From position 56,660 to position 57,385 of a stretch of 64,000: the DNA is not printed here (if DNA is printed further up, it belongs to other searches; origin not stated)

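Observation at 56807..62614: Four-gene all-REC signalling cluster including a REC-Ser/Thr kinase fusion and a REC-multiGAF-histidine kinase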

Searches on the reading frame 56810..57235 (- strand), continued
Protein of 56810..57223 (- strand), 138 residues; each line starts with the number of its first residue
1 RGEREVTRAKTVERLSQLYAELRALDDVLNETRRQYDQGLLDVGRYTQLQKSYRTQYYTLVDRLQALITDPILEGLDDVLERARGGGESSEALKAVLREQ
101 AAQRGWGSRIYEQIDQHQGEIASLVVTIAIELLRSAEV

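Call 51: search_protein_families(library=pfam, proteins=[P0133, P0148, L021:748-1362:+, L020:1-408:-, P0138, P0165, P0170, P0173, L019:737-2383:+, L019:3-722:+], max_evalue=0.1)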
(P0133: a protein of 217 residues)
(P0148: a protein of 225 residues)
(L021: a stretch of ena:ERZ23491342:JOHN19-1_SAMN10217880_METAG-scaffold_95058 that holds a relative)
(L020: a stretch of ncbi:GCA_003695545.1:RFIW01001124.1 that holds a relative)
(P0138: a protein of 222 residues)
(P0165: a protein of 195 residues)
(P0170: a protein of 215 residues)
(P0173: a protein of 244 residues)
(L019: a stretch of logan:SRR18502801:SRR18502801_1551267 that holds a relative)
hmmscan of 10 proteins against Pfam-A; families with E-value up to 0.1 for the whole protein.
P0133 (217 aa): 1 family
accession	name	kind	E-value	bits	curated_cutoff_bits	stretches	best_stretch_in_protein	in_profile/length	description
PF10076.14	Phage_Mu_Gp48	-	0.078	13.2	37.4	0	140-178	35-73/150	Bacteriophage Mu-like, Gp48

P0148 (225 aa): 2 families
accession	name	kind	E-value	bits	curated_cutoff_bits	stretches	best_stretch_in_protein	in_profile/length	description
PF17107.11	SesA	-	0.017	15.7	26.3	1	94-160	25-90/122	N-terminal domain on NACHT_NTPase and P-loop NTPases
PF20384.3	DUF6679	-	0.027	15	23.9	1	101-172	29-100/103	Family of unknown function (DUF6679)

L021:748-1362:+ (205 aa): 3 families
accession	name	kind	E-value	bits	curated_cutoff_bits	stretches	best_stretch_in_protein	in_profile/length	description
PF00072.30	Response_reg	-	1.9e-25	89.6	30.2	1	10-118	1-110/111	Response regulator receiver domain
PF05130.17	FlgN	-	0.0034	18.2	30.5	1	129-177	73-121/147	FlgN protein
PF05717.18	TnpB_IS66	-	0.051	13.9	26.6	0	2-41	41-80/101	IS66 Orf2 like protein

L020:1-408:- (136 aa): 1 family
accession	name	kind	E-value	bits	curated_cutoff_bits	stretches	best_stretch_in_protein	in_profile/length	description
PF01040.23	UbiA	-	6.7e-05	22.7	34.2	1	43-129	3-92/250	UbiA prenyltransferase family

P0138 (222 aa): 4 families
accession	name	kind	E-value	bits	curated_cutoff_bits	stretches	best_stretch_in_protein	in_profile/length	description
PF00498.31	FHA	-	3.7e-17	63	20.7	1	2-71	2-67/67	FHA domain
PF16697.10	Yop-YscD_cpl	-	0.00023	21.8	33.2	1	2-72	20-85/94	Inner membrane component of T3SS, cytoplasmic domain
PF01716.24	MSP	-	0.013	15.2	25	1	137-213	143-216/242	Manganese-stabilising protein / photosystem II polypeptide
PF11285.13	DUF3086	-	0.075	12.6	24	1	104-190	14-97/277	Protein of unknown function (DUF3086)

P0165 (195 aa): 0 families

P0170 (215 aa): 0 families

P0173 (244 aa): 4 families
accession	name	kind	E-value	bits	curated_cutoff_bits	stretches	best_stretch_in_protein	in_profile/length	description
PF13676.11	TIR_2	-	7.5e-29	101.1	28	1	113-230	1-114/122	TIR domain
PF01582.25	TIR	-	7.5e-05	23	21.3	1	125-208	18-97/179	TIR domain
PF12110.13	Nup96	-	0.0004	20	25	0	58-101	18-59/295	Nuclear protein 96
PF22737.1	NNH6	-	0.083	13.5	27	0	37-97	9-73/114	NACHT N-terminal Helical domain 6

L019:737-2383:+ (548 aa): 4 families
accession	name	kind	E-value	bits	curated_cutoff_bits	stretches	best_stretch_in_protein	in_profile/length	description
PF19974.5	TCAD9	-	2.1e-25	90.2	40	2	397-518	294-421/429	Ternary complex associated domain 9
PF00072.30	Response_reg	-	2.2e-15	57.2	30.2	1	7-122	1-109/111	Response regulator receiver domain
PF01636.29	APH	-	2.5e-05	24.6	23.2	1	312-440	98-209/239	Phosphotransferase enzyme family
PF23198.2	PDE8A_N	-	0.087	13.2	29.6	0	25-87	31-89/147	PDE8A-like, N-terminal domain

L019:3-722:+ (239 aa): 2 families
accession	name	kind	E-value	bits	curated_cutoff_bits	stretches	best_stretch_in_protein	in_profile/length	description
PF02518.31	HATPase_c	-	6.5e-19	68.8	26.4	1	132-238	3-110/111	Histidine kinase-, DNA gyrase B-, and HSP90-like ATPase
PF13589.12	HATPase_c_3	-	0.012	16.1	25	1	135-197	3-63/137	Histidine kinase-, DNA gyrase B-, and HSP90-like ATPase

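Call 58: find_related_loci(query=A5, collection=metagenome_contigs, flank=8000)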
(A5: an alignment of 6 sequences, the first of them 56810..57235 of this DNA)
Query A5 (142 aa) in metagenome_contigs; peptide patterns used: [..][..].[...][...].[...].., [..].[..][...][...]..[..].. (x = any residue, [..] = any of these).
587 stretches matched a pattern; 3 encode a relative of the query (tblastn E <= 1e-3); 3 distinct loci.
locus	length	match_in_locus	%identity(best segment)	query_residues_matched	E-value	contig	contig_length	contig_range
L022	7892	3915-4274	38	17-136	6e-24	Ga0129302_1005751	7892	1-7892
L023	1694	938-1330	36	9-140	9e-24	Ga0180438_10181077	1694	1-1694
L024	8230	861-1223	37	19-140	6e-20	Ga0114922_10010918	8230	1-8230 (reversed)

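Call 62: search_protein_families(library=pfam, proteins=[L022:385-3054:+, L022:3059-3508:+, L022:3462-4301:+, L022:4501-4911:+, L022:4897-6930:-, L024:10-330:+, L024:405-1226:+, L024:1277-4774:+, L024:5042-6142:+], max_evalue=0.001)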
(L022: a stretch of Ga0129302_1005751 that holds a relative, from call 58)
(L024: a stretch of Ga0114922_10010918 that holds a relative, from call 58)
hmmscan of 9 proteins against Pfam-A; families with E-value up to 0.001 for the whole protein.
L022:385-3054:+ (889 aa): 6 families
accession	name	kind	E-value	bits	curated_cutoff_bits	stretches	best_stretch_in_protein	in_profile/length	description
PF13185.12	GAF_2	-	7.2e-39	133.6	28.6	2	493-630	2-136/136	GAF domain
PF01590.32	GAF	-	9.4e-37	127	22.4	2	494-629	1-133/133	GAF domain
PF13492.12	GAF_3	-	5.1e-23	82.3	27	2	496-631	3-129/129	GAF domain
PF02518.31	HATPase_c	-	1.3e-20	74.3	26.4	1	772-882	5-109/111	Histidine kinase-, DNA gyrase B-, and HSP90-like ATPase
PF00211.25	Guanylate_cyc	-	6.2e-06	26.4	21.9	1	65-235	4-156/183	Adenylate and Guanylate cyclase catalytic domain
PF14501.12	HATPase_c_5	-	0.00015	22.1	22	1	773-868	6-90/102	GHKL domain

L022:3059-3508:+ (149 aa): 1 family
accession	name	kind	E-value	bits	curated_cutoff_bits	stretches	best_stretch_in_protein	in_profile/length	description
PF00072.30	Response_reg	-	2.7e-14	53.7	30.2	1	4-121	1-110/111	Response regulator receiver domain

L022:3462-4301:+ (279 aa): 1 family
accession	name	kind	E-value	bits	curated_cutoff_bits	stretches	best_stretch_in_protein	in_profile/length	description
PF00072.30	Response_reg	-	5.9e-10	39.8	30.2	1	10-99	1-80/111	Response regulator receiver domain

L022:4501-4911:+ (136 aa): 0 families

L022:4897-6930:- (677 aa): 3 families
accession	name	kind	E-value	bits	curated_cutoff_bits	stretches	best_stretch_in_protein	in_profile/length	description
PF03190.21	Thioredox_DsbH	-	7.9e-79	263.7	27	1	3-163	2-162/163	Protein of unknown function, DUF255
PF13899.12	Thioredoxin_7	-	1.5e-11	44.7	27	1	22-112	1-83/83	Thioredoxin-like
PF07470.19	Glyco_hydro_88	-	1.7e-05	24.4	26.6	0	416-507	31-108/352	Glycosyl Hydrolase Family 88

L024:10-330:+ (106 aa): 0 families

L024:405-1226:+ (273 aa): 2 families
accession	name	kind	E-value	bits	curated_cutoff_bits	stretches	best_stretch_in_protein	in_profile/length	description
PF00498.31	FHA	-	5.5e-17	62.4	20.7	1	53-122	2-67/67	FHA domain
PF16697.10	Yop-YscD_cpl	-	0.00013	22.6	33.2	1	50-123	17-85/94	Inner membrane component of T3SS, cytoplasmic domain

L024:1277-4774:+ (1165 aa): 19 families
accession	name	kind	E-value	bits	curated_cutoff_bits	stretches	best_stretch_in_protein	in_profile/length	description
PF00069.31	Pkinase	-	6.6e-89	298.2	31.7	2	19-277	1-254/263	Protein kinase domain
PF07714.23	PK_Tyr_Ser-Thr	-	6.2e-60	203.1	23.1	2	20-231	2-208/258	Protein tyrosine and serine/threonine kinase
PF03109.22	ABC1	-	1e-14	54.7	22.9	1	740-838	122-217/244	ABC1 atypical kinase-like domain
PF06293.20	Kdo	-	1.5e-10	41.3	21.3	1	763-830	92-162/207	Lipopolysaccharide kinase (Kdo/WaaP) family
PF17667.7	Pkinase_fungal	-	2.6e-09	36.7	24.1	1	796-860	294-364/387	Fungal protein kinase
PF14531.12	Kinase-like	-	2.4e-08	34.1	25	1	775-908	132-272/289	Kinase-like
PF07719.23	TPR_2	-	2.3e-07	30.9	27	0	496-526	3-33/34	Tetratricopeptide repeat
PF14559.12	TPR_19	-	8.4e-07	29.7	25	0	505-537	2-34/68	Tetratricopeptide repeat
PF13414.12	TPR_11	-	1.8e-06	27.9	26.8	0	504-530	4-30/42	TPR repeat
PF13174.12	TPR_6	-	5.1e-06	27.2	26.3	0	497-523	3-29/33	Tetratricopeptide repeat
PF01636.29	APH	-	9e-06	26.1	23.2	0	137-161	166-189/239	Phosphotransferase enzyme family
PF01163.29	RIO1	-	1.4e-05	25.2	22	1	761-833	79-149/187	RIO domain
PF13525.12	YfiO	-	2.2e-05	24.8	25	0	495-523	6-34/203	Outer membrane lipoprotein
PF06176.17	WaaY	-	2.6e-05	24.4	20.3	0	745-834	100-180/229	Lipopolysaccharide core biosynthesis protein (WaaY)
PF13176.12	TPR_7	-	2.9e-05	24.3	27.9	0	553-573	9-30/36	Tetratricopeptide repeat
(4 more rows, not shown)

L024:5042-6142:+ (366 aa): 0 families

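Call 74: predict_structure(alignment_id=A4)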
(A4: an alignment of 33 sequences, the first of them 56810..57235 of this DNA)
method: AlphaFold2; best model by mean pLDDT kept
length: 142 residues; sequences in the alignment: 33
mean_pLDDT: 95.4   pTM: 0.87
mean pLDDT of the five models: 95.4, 95.1, 94.9, 94.4, 93.7
residues with pLDDT >= 90: 130; 70-90: 12; 50-70: 0; < 50: 0
segments of 3 or more residues with pLDDT < 50: none
pLDDT, mean of each block of 10 residues (from residue 1): 88 96 97 97 98 97 97 94 94 96 96 96 96 96 83
secondary structure, 60 per line:
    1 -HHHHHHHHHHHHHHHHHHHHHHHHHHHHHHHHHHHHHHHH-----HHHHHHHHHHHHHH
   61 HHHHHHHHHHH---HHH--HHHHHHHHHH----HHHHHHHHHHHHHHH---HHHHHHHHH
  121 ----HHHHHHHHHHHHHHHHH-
elements in order: H2-41 H47-71 H80-89 H94-108 H112-120 H125-141

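Call 80: find_encoding_contigs(protein=P0161, flank=10000, max_places=3)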
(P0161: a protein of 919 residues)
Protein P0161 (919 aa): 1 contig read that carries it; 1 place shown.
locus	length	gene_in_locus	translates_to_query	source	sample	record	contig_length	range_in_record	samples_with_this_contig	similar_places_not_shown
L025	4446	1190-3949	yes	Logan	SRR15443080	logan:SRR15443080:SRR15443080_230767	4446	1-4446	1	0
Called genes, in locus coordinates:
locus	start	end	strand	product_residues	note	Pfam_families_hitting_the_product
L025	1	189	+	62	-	?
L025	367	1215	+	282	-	PF04016:DUF364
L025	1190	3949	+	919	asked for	PF13401:AAA_22 (weak), PF20720:nSTAND3 (faint), PF05729:NACHT, PF13646:HEAT_2 (faint)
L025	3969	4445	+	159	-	?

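Call 81: find_encoding_contigs(protein=P0152, flank=10000, max_places=3)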
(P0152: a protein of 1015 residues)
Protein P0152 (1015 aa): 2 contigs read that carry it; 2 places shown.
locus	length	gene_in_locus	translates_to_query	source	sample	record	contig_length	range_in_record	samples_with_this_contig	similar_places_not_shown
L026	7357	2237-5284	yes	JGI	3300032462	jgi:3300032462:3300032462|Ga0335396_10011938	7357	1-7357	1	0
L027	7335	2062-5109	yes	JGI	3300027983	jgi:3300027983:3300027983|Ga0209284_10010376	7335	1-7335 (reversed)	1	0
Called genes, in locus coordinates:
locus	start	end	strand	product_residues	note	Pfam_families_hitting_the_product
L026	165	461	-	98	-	-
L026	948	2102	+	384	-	PF00155:Aminotran_1_2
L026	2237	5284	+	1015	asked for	PF13646:HEAT_2 (weak)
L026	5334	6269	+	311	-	PF00389:2-Hacid_dh, PF02826:2-Hacid_dh_C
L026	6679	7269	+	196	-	PF01266:DAO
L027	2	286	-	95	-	?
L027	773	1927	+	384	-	PF00155:Aminotran_1_2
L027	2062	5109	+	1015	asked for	PF13646:HEAT_2 (weak)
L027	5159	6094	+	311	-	PF00389:2-Hacid_dh, PF02826:2-Hacid_dh_C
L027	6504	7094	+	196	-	PF01266:DAO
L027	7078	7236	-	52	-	-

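Call 84: list_cluster_members(proteins=[P0134, P0136, P0137, P0139, P0141, P0143, P0146, P0157, P0160, P0164])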
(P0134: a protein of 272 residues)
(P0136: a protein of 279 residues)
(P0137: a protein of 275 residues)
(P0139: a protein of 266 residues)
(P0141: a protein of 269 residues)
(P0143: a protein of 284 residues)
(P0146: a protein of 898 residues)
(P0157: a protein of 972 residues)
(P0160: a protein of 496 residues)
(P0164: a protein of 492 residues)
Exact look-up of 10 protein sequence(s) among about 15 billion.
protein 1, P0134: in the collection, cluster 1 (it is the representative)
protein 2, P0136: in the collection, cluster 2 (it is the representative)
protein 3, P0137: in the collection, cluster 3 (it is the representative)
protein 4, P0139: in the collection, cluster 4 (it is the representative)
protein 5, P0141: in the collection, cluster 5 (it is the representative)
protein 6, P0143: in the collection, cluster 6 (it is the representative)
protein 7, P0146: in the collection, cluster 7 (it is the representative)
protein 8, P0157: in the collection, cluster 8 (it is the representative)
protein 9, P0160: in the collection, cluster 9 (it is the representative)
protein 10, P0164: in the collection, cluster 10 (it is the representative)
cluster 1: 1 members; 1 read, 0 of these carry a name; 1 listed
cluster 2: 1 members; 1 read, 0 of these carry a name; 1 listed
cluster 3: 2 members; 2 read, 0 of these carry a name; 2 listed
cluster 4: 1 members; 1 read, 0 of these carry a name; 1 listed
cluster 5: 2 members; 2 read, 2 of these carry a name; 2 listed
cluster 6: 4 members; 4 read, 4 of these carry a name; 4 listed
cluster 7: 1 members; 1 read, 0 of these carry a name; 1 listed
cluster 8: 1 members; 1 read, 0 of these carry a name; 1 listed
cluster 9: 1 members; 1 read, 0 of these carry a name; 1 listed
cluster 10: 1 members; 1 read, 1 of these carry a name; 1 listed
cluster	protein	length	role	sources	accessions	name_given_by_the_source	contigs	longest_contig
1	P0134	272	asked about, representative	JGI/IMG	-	-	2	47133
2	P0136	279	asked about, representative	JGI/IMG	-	-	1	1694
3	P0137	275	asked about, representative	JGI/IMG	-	-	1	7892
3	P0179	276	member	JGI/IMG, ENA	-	-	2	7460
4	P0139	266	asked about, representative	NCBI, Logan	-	-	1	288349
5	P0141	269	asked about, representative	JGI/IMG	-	hypothetical protein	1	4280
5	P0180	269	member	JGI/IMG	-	CheY-like chemotaxis protein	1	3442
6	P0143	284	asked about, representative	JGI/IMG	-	DNA-binding response OmpR family regulator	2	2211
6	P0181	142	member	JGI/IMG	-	hypothetical protein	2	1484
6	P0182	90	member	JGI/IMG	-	DNA-binding NtrC family response regulator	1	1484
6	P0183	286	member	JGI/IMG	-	DNA-binding response OmpR family regulator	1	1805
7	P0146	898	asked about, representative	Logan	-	-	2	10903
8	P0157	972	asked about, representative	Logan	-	-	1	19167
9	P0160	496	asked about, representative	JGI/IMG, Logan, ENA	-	-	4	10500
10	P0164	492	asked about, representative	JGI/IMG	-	hypothetical protein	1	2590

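Call 85: find_encoding_contigs(protein=P0139, flank=10000, max_places=2)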
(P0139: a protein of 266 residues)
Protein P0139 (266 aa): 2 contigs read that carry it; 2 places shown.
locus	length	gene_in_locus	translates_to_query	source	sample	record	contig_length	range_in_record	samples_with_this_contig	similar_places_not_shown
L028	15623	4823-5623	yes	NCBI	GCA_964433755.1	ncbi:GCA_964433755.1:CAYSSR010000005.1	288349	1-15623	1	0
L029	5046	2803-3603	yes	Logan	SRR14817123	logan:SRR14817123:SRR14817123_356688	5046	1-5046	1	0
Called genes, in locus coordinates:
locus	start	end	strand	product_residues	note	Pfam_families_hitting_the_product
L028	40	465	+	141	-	PF03724:META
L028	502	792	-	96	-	-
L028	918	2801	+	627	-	PF13185:GAF_2, PF01590:GAF, PF13492:GAF_3, PF01590:GAF, PF13185:GAF_2, PF13492:GAF_3, PF02518:HATPase_c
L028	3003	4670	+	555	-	PF00072:Response_reg, PF19974:TCAD9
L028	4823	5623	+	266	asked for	PF00072:Response_reg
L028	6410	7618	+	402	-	PF03435:Sacchrp_dh_NADP, PF16653:Sacchrp_dh_C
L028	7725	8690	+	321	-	PF02729:OTCace_N, PF00185:OTCace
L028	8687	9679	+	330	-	PF01208:URO-D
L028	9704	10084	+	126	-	PF01042:Ribonuc_L-PSP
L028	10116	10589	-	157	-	PF08821:CGGC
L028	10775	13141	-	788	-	PF02901:PFL-like, PF01228:Gly_radical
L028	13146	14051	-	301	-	PF13353:Fer4_12 (weak), PF13237:Fer4_10, PF14697:Fer4_21 (weak), PF00037:Fer4 (weak), PF12837:Fer4_6 (weak), PF12838:Fer4_7, PF13187:Fer4_9 (weak), PF04055:Radical_SAM, +2 more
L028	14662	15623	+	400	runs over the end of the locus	PF00202:Aminotran_3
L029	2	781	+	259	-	?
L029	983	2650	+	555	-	PF00072:Response_reg, PF19974:TCAD9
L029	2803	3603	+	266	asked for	PF00072:Response_reg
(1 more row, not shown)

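Call 94: fold_search(model_id=the predicted structure, library=pdb)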
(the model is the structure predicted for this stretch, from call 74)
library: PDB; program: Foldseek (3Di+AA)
matches with E <= 10: 157; with E <= 0.001: 0
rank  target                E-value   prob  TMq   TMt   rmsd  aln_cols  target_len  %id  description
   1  7jh6_A                1.0e-01  0.60  0.32  0.27  15.5       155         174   17  De novo designed two-domain di-Zn(II) and porphyrin-binding protein (released 2020-12-09)
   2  7xgg_A                7.2e-01  0.15  0.25  0.23  15.6       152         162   18  Crystal structure of BCL-xL in complex with computationally designed inhibitor protein (released 2022-07-20)
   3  6egc                  8.6e-01  0.72  0.50  0.49   8.3       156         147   15  Single-chain version of 2L4HC2_23 (PDB 5J0K) (released 2019-05-29)
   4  7xge_A                8.6e-01  0.28  0.35  0.31  15.8       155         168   17  Crystal structure of MCL-1 in complex with computationally designed inhibitor protein (released 2022-07-20)
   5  4tql_A                8.6e-01  0.11  0.23  0.17  28.4       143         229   15  Computationally designed three helix bundle (released 2014-10-15)
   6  7xge_E                1.1e+00  0.15  0.28  0.26  15.0       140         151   17  Crystal structure of MCL-1 in complex with computationally designed inhibitor protein (released 2022-07-20)
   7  7xge_G                1.2e+00  0.21  0.36  0.32  15.9       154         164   17  Crystal structure of MCL-1 in complex with computationally designed inhibitor protein (released 2022-07-20)
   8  7q83_D                1.3e+00  0.18  0.34  0.31  13.6       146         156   14  Crystal structure of S. cerevisiae Sso2 in complex with the pleckstrin homology domain of Sec3 (released 2022-08-31)
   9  8hdu_E                1.3e+00  0.15  0.29  0.27  11.4       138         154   11  De novo design cavitated protein without predefined topology (released 2023-01-18)
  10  3u3b_B                1.5e+00  0.15  0.27  0.34  10.3       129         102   12  Crystal Structure of Computationally Redesigned Four-Helix Bundle (released 2012-06-13)
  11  7t2y_A                1.5e+00  0.14  0.26  0.32  10.4       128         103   11  X-ray structure of a designed cold unfolding four helix bundle (released 2022-03-02)
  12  8hdu_D                1.5e+00  0.14  0.28  0.27  11.4       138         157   11  De novo design cavitated protein without predefined topology (released 2023-01-18)
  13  7xge_C                1.5e+00  0.13  0.30  0.28  16.5       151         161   19  Crystal structure of MCL-1 in complex with computationally designed inhibitor protein (released 2022-07-20)
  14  8hdu_A                1.5e+00  0.08  0.21  0.20  13.9       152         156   12  De novo design cavitated protein without predefined topology (released 2023-01-18)
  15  4uos                  1.6e+00  0.15  0.31  0.25  15.2       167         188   12  Thermodynamic hyperstability in parametrically designed helical bundles (released 2014-11-05)
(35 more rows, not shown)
